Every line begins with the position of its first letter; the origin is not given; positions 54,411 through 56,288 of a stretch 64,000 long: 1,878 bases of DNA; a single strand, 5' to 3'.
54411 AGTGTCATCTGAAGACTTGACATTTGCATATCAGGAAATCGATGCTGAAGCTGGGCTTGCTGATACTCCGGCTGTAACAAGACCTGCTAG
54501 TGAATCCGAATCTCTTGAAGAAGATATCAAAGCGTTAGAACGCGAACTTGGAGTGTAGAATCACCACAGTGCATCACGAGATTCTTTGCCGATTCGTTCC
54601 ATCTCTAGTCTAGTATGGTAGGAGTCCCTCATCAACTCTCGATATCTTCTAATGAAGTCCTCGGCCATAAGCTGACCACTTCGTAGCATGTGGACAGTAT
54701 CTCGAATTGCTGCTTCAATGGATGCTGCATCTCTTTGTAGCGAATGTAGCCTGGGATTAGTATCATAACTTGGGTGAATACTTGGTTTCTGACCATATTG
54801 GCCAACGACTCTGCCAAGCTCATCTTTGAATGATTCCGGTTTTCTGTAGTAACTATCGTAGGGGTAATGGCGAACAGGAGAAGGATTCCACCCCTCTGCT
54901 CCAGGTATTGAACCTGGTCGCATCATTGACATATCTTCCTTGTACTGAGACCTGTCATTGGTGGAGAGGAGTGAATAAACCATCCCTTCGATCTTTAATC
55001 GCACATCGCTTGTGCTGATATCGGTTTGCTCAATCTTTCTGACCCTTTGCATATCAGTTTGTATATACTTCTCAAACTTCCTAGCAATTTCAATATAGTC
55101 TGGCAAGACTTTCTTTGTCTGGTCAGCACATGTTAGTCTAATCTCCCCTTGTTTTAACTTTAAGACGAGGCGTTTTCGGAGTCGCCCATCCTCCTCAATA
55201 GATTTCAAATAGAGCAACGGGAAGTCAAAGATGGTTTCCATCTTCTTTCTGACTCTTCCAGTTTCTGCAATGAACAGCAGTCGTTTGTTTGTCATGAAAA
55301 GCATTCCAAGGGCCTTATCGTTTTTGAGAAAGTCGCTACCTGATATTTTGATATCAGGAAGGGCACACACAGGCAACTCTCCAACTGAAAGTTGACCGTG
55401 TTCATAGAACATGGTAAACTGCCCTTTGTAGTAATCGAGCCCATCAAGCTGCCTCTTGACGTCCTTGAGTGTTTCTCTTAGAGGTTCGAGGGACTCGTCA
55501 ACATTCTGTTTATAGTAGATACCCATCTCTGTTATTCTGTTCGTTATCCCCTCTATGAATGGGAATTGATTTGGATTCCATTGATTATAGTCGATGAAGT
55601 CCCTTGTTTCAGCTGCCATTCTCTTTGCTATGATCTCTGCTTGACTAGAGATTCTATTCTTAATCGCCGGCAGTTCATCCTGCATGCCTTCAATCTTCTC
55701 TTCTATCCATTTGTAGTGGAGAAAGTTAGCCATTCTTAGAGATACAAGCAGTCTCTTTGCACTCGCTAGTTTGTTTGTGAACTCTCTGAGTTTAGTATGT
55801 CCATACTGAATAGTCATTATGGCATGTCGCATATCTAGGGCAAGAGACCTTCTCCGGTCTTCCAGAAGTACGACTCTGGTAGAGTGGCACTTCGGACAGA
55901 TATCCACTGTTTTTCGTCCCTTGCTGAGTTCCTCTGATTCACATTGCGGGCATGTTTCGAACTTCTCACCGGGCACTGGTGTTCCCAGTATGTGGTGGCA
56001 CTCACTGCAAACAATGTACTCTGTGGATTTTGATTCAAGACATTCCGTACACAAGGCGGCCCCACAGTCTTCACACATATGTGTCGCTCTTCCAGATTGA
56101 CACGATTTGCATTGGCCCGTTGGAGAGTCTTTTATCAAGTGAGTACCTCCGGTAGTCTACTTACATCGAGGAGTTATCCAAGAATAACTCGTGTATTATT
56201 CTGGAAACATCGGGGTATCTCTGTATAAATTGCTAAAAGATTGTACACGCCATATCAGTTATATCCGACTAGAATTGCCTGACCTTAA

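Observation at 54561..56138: Zinc-finger protein with a PH/GRAM(GLUE)-like segment encoded tail-to-tail with ESCRT-III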

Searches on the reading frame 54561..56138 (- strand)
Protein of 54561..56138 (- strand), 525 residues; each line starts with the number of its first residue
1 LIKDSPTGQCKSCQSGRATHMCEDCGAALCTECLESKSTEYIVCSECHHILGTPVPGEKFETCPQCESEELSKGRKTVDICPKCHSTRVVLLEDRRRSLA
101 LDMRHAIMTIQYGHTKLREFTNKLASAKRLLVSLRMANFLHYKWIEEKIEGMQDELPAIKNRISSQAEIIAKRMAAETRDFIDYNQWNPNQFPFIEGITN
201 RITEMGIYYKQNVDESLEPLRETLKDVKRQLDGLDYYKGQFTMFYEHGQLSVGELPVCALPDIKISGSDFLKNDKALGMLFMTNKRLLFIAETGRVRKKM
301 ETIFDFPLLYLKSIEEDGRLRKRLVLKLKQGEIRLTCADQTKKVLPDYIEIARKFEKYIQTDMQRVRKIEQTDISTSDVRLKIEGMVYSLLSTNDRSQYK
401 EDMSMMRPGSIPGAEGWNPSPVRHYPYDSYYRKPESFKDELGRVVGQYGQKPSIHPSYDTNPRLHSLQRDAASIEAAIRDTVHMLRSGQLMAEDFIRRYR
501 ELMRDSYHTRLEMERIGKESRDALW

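Call 3: search_protein_families(library=pfam, proteins=[window:54561-56138:-], max_evalue=0.1)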
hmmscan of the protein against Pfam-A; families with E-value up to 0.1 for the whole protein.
window:54561-56138:- (525 aa): 5 families
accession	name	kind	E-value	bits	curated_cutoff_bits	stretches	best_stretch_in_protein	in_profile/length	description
PF00643.29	zf-B_box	-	0.0035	17.9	24.1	1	8-35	4-31/42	B-box zinc finger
PF14470.12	bPH_3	-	0.023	15.6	23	1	274-341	19-82/95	Bacterial PH domain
PF23145.1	Zf_2nd_IFT121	-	0.053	13.6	25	1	52-87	7-43/45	IFT121, second zinc finger domain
PF08965.17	Aca2_YdiL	-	0.057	14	23.8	0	155-238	5-82/118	Aca2/YdiL-like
PF09454.15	Vps23_core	-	0.087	13.3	26.8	0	473-514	22-63/64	Vps23 core domain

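Call 4: search_solved_structures(query=window:54561-56138:-, max_evalue=10, show_alignments=3)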
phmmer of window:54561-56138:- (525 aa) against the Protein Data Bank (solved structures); distinct sequences matched with E-value up to 10: 12.
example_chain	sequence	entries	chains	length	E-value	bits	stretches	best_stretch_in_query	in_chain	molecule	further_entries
3cyp_B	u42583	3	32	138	0.078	14.8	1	143-203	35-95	Chemotaxis protein motB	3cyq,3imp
3s02_A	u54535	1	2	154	0.095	14.5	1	143-203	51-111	Motility protein B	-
7oqy_Y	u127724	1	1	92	0.098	14.5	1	52-98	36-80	DNA-directed RNA polymerase, subunit M (RpoM-2)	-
3s03_A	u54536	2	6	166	0.11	14.3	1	143-203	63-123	Motility protein B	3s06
3s0h_A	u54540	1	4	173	0.12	14.2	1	143-203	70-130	Motility protein B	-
3s0w_A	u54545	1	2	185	0.14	14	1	143-203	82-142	Motility protein B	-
3s0y_A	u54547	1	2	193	0.15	13.9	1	143-203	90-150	Motility protein B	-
1wfk_A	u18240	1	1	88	0.94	11.2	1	19-52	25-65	zinc finger, FYVE domain containing 19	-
7p01_A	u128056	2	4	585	1.6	10.5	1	430-470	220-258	BaAG2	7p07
7qep_D7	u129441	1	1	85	2.4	9.9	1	14-71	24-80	40S RIBOSOMAL PROTEIN S27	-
2k4d_A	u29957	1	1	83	6.7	8.4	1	9-53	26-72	E3 ubiquitin-protein ligase CBL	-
2yw8_A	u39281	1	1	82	7.9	8.2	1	2-51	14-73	RUN and FYVE domain-containing protein 1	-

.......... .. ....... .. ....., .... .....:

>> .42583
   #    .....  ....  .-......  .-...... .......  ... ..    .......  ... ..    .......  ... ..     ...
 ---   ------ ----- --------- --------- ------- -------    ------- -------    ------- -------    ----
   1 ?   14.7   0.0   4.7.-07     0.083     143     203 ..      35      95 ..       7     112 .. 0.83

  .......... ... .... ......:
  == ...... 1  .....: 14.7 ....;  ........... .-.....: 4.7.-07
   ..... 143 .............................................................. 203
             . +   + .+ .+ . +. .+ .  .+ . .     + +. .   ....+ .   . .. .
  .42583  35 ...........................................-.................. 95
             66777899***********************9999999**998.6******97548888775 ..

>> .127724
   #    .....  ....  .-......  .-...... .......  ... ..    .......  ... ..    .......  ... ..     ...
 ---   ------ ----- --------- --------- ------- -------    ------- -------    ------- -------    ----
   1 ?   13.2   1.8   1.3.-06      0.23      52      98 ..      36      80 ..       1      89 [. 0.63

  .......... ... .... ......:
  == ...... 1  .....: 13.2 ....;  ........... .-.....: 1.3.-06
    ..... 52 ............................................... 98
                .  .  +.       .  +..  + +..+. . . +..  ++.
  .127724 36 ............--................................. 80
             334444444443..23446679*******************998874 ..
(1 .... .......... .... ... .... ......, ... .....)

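Call 5: find_homologous_proteins(query=window:54561-56138:-, max_evalue=0.001)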
Query window:54561-56138:- (525 aa): 166 proteins with E <= 0.001 among 8000 candidates; the best 120 are listed.
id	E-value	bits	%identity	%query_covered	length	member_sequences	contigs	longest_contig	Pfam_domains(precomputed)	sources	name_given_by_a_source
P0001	0.0e+0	1160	96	100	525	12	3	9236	-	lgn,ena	-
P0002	0.0e+0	1024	83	100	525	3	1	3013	-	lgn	-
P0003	0.0e+0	1018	83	100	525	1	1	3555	-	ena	-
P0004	0.0e+0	1016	83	100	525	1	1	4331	-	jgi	-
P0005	0.0e+0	1014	83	100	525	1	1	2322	-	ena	-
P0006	0.0e+0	1014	83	100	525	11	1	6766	-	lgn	-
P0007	0.0e+0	1013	82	100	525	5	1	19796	-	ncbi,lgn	-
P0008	3.7e-298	1007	82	100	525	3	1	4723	-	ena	-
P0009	5.8e-298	1007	82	100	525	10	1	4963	-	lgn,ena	-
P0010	1.2e-295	999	81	100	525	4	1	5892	-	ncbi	ncbi:MAG: hypothetical protein ACFFFK_05470 [Candidatus Thorarchaeota archaeon]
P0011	1.4e-295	999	86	96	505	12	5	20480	-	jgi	jgi:hypothetical protein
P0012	1.4e-295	999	81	100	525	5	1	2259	-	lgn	-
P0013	1.6e-294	995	82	100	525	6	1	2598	-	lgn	-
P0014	5.6e-292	987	85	96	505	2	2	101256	-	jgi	jgi:transposase-like protein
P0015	3.0e-291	984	81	100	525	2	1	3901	-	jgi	jgi:hypothetical protein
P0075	6.9e-196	670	55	99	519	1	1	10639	PF00643.30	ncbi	ncbi:MAG: B-box zinc finger protein [Candidatus Thorarchaeota archaeon]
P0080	8.6e-194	663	55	100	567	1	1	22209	PF00643.30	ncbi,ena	-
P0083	5.8e-193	660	55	100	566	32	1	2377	PF00643.30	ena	-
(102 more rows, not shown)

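Call 15: find_related_loci(query=A1, collection=genome_contigs, flank=8000)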
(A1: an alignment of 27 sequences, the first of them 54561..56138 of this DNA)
Query A1 (525 aa) in genome_contigs; peptide patterns used: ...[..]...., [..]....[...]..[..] (x = any residue, [..] = any of these).
126 stretches matched a pattern; 73 encode a relative of the query (tblastn E <= 1e-3); 72 distinct loci.
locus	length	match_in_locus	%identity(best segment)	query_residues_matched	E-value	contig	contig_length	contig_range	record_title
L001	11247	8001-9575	84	1-525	0e+0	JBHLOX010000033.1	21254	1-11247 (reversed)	MAG: Promethearchaeota archaeon isolate DZ3S.281 DZ3S.281@6898, whole genome shotgun sequence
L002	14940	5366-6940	84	1-525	0e+0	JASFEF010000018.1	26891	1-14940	MAG: Candidatus Thorarchaeota archaeon isolate D0606M12metaG_Bin_135 D0606M12metaG_FD_scaffold_304_c1, whole genome shot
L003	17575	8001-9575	83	1-525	0e+0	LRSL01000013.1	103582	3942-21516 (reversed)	MAG: Candidatus Thorarchaeota archaeon SMTZ1-45 WOR1_30_36_126, whole genome shotgun sequence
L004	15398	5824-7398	83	1-525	0e+0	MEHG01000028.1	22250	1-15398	MAG: Candidatus Thorarchaeota archaeon AB_25 ThorAB25_contig000028, whole genome shotgun sequence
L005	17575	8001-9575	83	1-525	0e+0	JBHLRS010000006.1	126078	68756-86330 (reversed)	MAG: Candidatus Thorarchaeota archaeon isolate TM1S.264 TM1S.264@107, whole genome shotgun sequence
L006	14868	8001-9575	82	1-525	0e+0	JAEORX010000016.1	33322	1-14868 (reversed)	MAG: Candidatus Thorarchaeota archaeon isolate Yap200.bin7.15 contig_3066, whole genome shotgun sequence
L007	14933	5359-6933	82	1-525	0e+0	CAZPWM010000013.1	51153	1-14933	MAG TPA_asm: uncultured archaeon isolate SRP214966_co4_397 genome assembly, contig: NODE_364_length_51153_cov_6.444381,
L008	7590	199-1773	82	1-525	0e+0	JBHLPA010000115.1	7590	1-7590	MAG: Promethearchaeota archaeon isolate DZ3S.355 DZ3S.355@37911, whole genome shotgun sequence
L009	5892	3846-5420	80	1-525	0e+0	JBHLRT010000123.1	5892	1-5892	MAG: Candidatus Thorarchaeota archaeon isolate TM1S.7 TM1S.7@41753, whole genome shotgun sequence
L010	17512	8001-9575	81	1-525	0e+0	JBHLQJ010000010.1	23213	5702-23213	MAG: Candidatus Thorarchaeota archaeon isolate LCG1B.521 LCG1B.521@12331, whole genome shotgun sequence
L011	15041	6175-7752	81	1-525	0e+0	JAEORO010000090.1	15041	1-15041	MAG: Candidatus Thorarchaeota archaeon isolate MP5_2600 k127_14356021, whole genome shotgun sequence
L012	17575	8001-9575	82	1-525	0e+0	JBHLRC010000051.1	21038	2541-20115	MAG: Candidatus Thorarchaeota archaeon isolate QM2B.38 QM2B.38@1807, whole genome shotgun sequence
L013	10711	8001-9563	77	1-525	0e+0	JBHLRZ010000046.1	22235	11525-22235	MAG: Candidatus Thorarchaeota archaeon isolate TM2M.152 TM2M.152@4013, whole genome shotgun sequence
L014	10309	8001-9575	74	1-525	0e+0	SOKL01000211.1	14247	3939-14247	MAG: Candidatus Thorarchaeota archaeon isolate E44_bin77 NODE_1613_length_14247_cov_5.258385, whole genome shotgun seque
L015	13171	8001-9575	75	1-525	0e+0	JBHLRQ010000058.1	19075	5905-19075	MAG: Candidatus Thorarchaeota archaeon isolate TM1S.149 TM1S.149@4539, whole genome shotgun sequence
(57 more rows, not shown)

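Call 24: predict_structure(alignment_id=A1)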
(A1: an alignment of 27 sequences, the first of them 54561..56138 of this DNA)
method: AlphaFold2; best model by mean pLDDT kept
length: 525 residues; sequences in the alignment: 27
mean_pLDDT: 77.3   pTM: 0.55
mean pLDDT of the five models: 77.3, 76.6, 76.4, 71.7, 63.4
residues with pLDDT >= 90: 122; 70-90: 288; 50-70: 39; < 50: 76
segments of 3 or more residues with pLDDT < 50: 1-6, 394-459, 523-525
pLDDT, mean of each block of 10 residues (from residue 1): 47 75 84 82 87 78 85 85 85 89 91 92 90 75 82 90 92 87 82 90 94 93 91 83 82 80 79 78 89 76 87 78 81 86 84 67 76 80 86 52 34 32 30 39 39 39 83 94 92 92 94 79 47
secondary structure, 60 per line:
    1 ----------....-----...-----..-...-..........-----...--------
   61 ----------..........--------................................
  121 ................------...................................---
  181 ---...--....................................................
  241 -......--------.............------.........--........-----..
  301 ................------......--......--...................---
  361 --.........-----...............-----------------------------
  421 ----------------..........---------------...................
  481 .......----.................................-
elements in order: H11-14 E20-22 E35-44 E50-52 E71-80 E89-91 H92-136 H143-177 H189-240 H242-247 E256-268 E275-283 E286-293 E299-307 E311-316 E323-328 E331-336 H339-357 H363-371 H377-391 H437-446 H462-487 H492-524

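Call 27: fold_search(model_id=the predicted structure, library=pdb)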
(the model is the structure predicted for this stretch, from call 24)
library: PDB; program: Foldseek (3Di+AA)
matches with E <= 10: 685; with E <= 0.001: 25
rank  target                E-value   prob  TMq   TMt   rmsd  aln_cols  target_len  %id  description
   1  5yqr                  3.7e-05  1.00  0.18  0.33  19.5       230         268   12  Crystal structure of the PH-like domain of Lam6 (released 2018-01-31)
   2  2dx1                  4.3e-05  1.00  0.22  0.28  21.6       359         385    7  Crystal structure of RhoGEF protein Asef (released 2007-01-02)
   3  1kzg_A                5.0e-05  1.00  0.22  0.32  22.1       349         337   13  DbsCdc42(Y889F) (released 2002-03-20)
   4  1kz7_A                5.0e-05  1.00  0.21  0.31  22.1       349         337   11  Crystal Structure of the DH/PH Fragment of Murine Dbs in Complex with the Placental Isoform of Human Cdc42 (released 2002-03-20)
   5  1lb1_A                5.8e-05  1.00  0.22  0.33  23.2       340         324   12  Crystal Structure of the Dbl and Pleckstrin homology domains of Dbs in complex with RhoA (released 2002-05-29)
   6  1kzg_C                7.4e-05  1.00  0.22  0.33  21.8       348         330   13  DbsCdc42(Y889F) (released 2002-03-20)
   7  4gzu_B                1.0e-04  1.00  0.23  0.29  24.1       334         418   13  Crystal structure of the DH-PH-PH domain of FARP2 (released 2013-03-13)
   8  1kz7_C                1.2e-04  1.00  0.23  0.34  21.9       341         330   12  Crystal Structure of the DH/PH Fragment of Murine Dbs in Complex with the Placental Isoform of Human Cdc42 (released 2002-03-20)
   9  6l30                  1.2e-04  1.00  0.18  0.18  26.1       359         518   14  Crystal structure of the epithelial cell transforming 2 (ECT2) (released 2020-01-01)
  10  1rj2_D                1.3e-04  1.00  0.19  0.29  25.0       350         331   12  Crystal structure of the DH/PH fragment of Dbs without bound GTPase (released 2004-06-29)
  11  4h6y_B                1.5e-04  1.00  0.21  0.26  19.1       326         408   11  Crystal structure of the DH-PH-PH domain of FARP1 (released 2013-03-13)
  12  4gzu_A                1.6e-04  1.00  0.22  0.26  23.6       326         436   12  Crystal structure of the DH-PH-PH domain of FARP2 (released 2013-03-13)
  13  2pz1                  2.1e-04  1.00  0.24  0.29  20.9       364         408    8  Crystal Structure of Auto-inhibited Asef (released 2007-08-21)
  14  2hth_B                2.4e-04  1.00  0.17  0.60   4.8       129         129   14  Structural basis for ubiquitin recognition by the human EAP45/ESCRT-II GLUE domain (released 2006-10-24)
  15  5gnh_B                3.0e-04  1.00  0.17  0.18   3.8       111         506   19  Myotubularin-related protein 2 (released 2017-07-26)
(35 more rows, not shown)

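Call 30: search_protein_families(library=pfam, alignment_id=A1, max_evalue=1)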
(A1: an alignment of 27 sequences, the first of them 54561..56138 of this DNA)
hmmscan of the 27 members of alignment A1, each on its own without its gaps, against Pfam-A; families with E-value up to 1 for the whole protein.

A. member 1, window:54561-56138:- (525 aa): 5 families
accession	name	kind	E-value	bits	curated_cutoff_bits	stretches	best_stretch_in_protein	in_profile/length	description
PF00643.29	zf-B_box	-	0.0035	17.9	24.1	1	8-35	4-31/42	B-box zinc finger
PF14470.12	bPH_3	-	0.023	15.6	23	1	274-341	19-82/95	Bacterial PH domain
PF23145.1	Zf_2nd_IFT121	-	0.053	13.6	25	1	52-87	7-43/45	IFT121, second zinc finger domain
PF08965.17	Aca2_YdiL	-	0.057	14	23.8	1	155-238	5-82/118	Aca2/YdiL-like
PF09454.15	Vps23_core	-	0.087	13.3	26.8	1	473-514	22-63/64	Vps23 core domain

B. families by the number of members that match (of 27 scanned): 59 families (the first 25 are shown)
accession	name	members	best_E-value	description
PF12773.13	DZR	21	0.001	Double zinc ribbon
PF14470.12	bPH_3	19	0.0015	Bacterial PH domain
PF00643.29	zf-B_box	17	7.9e-06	B-box zinc finger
PF02893.26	GRAM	8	0.0016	GRAM domain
PF22586.1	ANCHR-like_BBOX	7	0.0025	ANCHR-like B-box zinc-binding domain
PF08965.17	Aca2_YdiL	5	0.0012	Aca2/YdiL-like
PF09454.15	Vps23_core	5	0.0055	Vps23 core domain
PF08271.17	Zn_Ribbon_TF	5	0.18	TFIIB zinc-binding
PF20609.3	pAdhesive_17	4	0.0034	Putative adhesive domain (group 17)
PF04714.18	BCL_N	4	0.018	BCL7, N-terminal conserver region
PF11328.14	DUF3130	3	0.029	Protein of unknown function (DUF3130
PF21098.3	PH-GRAM_MTMR6-like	3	0.084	MTMR6-9, GRAM domain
PF07200.18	Mod_r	3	0.088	Modifier of rudimentary (Mod(r)) protein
PF10303.14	DUF2408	2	0.0013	Protein of unknown function (DUF2408)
PF23145.1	Zf_2nd_IFT121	2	0.0082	IFT121, second zinc finger domain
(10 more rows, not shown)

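Call 31: search_protein_representatives(alignment_id=A1)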
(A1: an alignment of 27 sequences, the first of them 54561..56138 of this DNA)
Query: 27 sequences, 523 profile positions. Proteins with E-value up to 0.001 (for the whole library): 119; up to 1e-10: 88; up to 1e-30: 50. The best 119 are listed.
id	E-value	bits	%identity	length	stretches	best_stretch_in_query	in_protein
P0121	6.5e-220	747.6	-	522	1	1-520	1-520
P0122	2.7e-215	732.4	-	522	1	3-519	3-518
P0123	2.0e-201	686.6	-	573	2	1-413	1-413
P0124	3.5e-123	428.4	-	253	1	1-253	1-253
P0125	1.4e-118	413.2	-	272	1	253-523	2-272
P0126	4.8e-94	332.3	-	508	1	6-515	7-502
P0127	9.0e-69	248.9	-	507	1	8-438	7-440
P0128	4.1e-67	243.4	-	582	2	6-425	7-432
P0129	9.0e-62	225.8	-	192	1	328-518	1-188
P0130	4.6e-61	223.5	-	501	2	6-397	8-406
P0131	1.7e-60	221.6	-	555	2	2-417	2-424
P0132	2.4e-60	221.1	-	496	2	3-397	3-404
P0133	1.5e-57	211.9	-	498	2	6-398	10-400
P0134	9.5e-56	205.9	-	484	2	8-401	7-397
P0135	1.7e-49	185.3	-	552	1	8-517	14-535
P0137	2.5e-46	174.9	-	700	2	4-464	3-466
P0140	6.9e-45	170.1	-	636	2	9-408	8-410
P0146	1.4e-40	155.9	-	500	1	5-447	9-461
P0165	9.4e-33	130.0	-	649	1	8-394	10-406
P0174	1.7e-28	116.0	-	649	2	4-414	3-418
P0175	6.5e-28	114.1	-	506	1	7-516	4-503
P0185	1.3e-23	99.9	-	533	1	10-516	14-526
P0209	2.6e-10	56.0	-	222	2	277-403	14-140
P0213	3.6e-09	52.2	-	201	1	277-397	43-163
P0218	9.1e-07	44.3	-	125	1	276-356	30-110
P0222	6.7e-06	41.4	-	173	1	270-327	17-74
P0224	2.4e-05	39.6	-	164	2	274-330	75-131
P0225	4.6e-05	38.7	-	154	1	274-336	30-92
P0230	1.2e-04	37.3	-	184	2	272-333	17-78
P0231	1.4e-04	37.1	-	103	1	272-333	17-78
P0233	1.9e-04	36.7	-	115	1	276-327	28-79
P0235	3.6e-04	35.7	-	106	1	276-331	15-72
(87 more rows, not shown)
